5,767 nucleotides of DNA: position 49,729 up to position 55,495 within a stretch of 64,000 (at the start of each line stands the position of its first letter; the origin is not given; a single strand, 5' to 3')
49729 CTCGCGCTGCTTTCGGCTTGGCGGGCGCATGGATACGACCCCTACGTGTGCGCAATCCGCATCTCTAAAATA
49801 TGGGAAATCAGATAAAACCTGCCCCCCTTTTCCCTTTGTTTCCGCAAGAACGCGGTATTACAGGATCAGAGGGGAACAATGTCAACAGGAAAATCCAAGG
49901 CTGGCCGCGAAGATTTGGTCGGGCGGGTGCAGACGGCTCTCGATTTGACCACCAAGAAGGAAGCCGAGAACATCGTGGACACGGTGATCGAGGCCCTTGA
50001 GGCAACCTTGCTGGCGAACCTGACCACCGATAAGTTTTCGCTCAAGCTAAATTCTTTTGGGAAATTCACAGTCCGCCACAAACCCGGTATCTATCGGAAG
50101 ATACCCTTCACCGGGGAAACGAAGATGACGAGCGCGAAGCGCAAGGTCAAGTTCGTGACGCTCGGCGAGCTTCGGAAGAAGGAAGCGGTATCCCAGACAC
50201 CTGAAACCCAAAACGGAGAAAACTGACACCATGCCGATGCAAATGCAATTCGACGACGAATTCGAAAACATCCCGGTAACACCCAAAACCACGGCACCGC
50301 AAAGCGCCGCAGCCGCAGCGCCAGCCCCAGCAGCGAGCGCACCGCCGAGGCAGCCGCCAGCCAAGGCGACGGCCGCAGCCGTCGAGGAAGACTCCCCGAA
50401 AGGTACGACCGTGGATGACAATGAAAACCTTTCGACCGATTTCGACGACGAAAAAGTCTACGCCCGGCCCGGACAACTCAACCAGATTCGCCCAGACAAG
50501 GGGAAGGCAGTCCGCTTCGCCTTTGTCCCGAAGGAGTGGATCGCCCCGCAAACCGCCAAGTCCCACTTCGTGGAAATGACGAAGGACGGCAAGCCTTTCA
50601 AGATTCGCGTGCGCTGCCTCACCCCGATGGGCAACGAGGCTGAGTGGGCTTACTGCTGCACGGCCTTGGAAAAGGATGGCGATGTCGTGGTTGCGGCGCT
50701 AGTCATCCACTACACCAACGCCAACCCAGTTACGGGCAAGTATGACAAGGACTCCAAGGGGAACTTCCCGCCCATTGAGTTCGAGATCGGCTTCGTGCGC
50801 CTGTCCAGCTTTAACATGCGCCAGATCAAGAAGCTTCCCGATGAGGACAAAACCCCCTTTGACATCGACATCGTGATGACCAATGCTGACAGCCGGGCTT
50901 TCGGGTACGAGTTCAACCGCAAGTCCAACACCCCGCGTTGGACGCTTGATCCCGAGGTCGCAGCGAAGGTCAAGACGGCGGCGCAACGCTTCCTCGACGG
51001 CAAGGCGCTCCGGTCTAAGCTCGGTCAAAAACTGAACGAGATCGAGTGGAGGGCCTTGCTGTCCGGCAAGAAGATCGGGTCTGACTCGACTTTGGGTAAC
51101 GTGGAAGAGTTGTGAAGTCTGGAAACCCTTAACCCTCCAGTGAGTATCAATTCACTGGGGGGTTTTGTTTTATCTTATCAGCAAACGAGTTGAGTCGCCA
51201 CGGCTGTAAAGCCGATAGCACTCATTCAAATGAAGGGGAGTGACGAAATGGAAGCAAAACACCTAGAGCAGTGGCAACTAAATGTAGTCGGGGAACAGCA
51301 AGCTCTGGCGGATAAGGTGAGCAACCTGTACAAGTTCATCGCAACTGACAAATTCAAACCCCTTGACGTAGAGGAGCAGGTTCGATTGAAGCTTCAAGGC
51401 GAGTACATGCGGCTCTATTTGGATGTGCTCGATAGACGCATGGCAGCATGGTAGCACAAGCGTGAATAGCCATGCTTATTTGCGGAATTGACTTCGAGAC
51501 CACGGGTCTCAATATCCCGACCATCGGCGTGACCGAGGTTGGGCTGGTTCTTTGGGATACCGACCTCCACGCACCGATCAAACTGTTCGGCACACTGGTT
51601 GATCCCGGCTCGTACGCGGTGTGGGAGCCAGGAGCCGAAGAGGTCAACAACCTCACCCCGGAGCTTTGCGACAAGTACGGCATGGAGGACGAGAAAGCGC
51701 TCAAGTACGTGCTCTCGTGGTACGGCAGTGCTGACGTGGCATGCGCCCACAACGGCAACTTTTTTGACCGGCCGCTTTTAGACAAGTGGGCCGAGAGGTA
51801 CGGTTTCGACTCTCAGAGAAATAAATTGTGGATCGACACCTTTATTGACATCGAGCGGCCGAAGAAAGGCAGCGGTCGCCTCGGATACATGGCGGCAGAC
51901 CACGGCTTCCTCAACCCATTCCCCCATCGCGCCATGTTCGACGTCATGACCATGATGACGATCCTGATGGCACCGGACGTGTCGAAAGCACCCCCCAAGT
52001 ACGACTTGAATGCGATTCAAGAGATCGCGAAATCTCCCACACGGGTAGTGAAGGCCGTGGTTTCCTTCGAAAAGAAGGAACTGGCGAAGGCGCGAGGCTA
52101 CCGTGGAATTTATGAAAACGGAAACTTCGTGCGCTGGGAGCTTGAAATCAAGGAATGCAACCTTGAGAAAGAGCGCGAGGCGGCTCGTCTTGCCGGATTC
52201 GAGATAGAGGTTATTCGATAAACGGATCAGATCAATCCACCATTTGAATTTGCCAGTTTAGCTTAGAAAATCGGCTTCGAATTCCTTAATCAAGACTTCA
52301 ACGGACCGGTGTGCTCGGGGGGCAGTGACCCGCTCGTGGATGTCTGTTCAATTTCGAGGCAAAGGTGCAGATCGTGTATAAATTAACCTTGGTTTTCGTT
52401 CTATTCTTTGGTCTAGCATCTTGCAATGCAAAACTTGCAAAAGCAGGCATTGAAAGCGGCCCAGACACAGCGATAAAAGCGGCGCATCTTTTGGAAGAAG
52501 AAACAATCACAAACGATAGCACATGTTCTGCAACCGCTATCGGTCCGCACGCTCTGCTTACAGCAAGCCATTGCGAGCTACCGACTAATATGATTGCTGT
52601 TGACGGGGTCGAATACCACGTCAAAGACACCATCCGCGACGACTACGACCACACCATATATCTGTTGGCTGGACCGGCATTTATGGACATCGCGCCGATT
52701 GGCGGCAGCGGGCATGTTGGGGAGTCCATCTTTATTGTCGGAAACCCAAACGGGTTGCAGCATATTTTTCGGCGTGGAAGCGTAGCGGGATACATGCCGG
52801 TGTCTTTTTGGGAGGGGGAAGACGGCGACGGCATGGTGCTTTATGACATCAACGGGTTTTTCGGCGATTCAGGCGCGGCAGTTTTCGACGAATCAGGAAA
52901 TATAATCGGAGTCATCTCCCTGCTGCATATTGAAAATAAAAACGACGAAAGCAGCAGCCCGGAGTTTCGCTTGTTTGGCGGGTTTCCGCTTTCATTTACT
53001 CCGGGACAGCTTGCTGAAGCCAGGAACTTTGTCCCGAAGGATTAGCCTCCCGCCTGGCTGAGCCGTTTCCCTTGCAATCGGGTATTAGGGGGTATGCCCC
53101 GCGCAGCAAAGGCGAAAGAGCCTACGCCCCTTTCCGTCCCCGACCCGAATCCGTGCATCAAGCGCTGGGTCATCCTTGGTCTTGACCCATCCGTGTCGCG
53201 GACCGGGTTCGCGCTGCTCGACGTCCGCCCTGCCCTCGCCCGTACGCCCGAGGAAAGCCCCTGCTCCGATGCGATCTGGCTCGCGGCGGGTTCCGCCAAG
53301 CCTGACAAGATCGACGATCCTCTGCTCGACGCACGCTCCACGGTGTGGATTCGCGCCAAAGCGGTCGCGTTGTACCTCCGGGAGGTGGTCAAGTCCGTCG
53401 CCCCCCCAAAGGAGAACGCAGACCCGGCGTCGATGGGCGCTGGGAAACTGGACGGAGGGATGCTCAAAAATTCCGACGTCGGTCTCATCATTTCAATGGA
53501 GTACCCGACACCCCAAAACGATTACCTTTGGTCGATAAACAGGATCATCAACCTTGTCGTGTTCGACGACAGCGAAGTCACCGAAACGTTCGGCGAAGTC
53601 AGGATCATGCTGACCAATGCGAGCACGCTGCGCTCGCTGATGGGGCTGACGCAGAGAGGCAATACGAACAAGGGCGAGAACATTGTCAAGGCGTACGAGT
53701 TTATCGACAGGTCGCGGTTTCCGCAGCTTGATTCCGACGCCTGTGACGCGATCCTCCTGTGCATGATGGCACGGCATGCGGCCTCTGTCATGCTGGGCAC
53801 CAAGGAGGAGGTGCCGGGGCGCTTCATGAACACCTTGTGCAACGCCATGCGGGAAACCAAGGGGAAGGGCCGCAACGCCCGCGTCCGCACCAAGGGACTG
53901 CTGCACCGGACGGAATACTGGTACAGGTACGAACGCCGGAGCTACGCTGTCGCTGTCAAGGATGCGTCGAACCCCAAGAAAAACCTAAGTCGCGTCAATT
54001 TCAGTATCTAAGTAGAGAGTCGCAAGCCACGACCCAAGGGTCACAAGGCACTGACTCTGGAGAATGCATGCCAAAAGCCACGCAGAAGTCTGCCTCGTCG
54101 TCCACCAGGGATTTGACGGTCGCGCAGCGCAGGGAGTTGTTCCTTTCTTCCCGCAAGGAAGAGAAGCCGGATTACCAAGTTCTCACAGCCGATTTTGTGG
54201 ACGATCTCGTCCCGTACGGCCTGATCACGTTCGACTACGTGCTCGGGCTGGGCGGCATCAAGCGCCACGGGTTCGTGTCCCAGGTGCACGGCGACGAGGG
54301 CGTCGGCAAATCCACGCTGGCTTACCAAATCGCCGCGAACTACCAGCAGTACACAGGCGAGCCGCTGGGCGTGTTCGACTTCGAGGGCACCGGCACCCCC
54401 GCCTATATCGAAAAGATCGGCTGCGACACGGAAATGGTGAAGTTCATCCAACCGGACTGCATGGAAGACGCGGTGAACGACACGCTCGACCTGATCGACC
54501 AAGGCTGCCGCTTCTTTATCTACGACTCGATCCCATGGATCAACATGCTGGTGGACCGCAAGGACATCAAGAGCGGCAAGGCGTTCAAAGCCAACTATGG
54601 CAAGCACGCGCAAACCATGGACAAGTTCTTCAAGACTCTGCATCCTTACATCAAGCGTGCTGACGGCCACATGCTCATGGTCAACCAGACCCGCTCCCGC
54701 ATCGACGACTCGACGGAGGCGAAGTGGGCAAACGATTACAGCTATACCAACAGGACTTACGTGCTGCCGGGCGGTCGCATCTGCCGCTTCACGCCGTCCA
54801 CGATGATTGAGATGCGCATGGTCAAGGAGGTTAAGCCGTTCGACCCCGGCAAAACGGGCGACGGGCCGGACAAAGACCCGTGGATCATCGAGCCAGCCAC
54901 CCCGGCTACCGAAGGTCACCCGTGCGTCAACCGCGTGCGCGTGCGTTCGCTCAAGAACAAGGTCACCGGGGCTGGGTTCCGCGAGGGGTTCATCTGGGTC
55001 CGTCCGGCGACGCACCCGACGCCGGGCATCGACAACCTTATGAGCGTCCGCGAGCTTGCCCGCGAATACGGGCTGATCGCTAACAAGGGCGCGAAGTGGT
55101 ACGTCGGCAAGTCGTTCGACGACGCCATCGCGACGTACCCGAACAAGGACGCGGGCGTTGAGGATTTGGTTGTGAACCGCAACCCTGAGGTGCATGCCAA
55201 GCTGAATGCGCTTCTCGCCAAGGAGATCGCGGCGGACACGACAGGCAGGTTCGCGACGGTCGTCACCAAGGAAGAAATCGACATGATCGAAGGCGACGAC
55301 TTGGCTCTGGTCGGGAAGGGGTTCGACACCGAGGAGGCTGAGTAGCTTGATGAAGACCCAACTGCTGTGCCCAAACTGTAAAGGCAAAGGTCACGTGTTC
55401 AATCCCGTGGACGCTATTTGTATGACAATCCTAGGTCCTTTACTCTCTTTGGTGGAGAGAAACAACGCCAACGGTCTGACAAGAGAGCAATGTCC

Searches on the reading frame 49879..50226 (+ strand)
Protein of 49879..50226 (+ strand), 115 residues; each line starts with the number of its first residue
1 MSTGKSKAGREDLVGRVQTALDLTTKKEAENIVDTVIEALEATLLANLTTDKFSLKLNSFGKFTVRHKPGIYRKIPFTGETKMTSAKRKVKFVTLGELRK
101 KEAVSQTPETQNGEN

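Call 124: search_protein_families(library=pfam, proteins=[window:49879-50226:+], max_evalue=0.01)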
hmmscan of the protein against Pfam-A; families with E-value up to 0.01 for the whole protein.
window:49879-50226:+ (115 aa): 1 family
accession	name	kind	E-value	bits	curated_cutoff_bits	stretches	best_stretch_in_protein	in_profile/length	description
PF00216.26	Bac_DNA_binding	-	4e-12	46.6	22.4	1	10-101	3-88/90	Bacterial DNA-binding protein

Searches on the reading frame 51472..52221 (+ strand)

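Call 12: search_protein_families(library=phrogs, proteins=[window:51472-52221:+], max_evalue=0.001)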
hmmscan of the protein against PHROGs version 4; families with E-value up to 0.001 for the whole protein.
window:51472-52221:+ (249 aa): 2 families
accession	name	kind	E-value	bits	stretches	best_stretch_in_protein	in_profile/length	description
phrog_192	-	DNA, RNA and nucleotide metabolism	5.5e-23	82.9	1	1-183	106-285/397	DNA polymerase exonuclease subunit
phrog_17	-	DNA, RNA and nucleotide metabolism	2.7e-05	23.3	1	2-125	671-762/1445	DNA polymerase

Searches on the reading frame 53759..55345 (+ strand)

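Call 12: search_protein_families(library=phrogs, proteins=[window:53759-55345:+], max_evalue=0.001)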
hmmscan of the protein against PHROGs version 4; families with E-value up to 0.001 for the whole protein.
window:53759-55345:+ (528 aa): 3 families
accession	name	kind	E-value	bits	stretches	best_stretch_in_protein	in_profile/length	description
phrog_97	-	other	3.5e-33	116.6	1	144-356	43-255/506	UvsX-like recombinase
phrog_8337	-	DNA, RNA and nucleotide metabolism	8.1e-16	59.2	1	147-317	46-216/273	DNA repair protein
phrog_239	-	DNA, RNA and nucleotide metabolism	0.0002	21.4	1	170-257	357-447/801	DNA primase/helicase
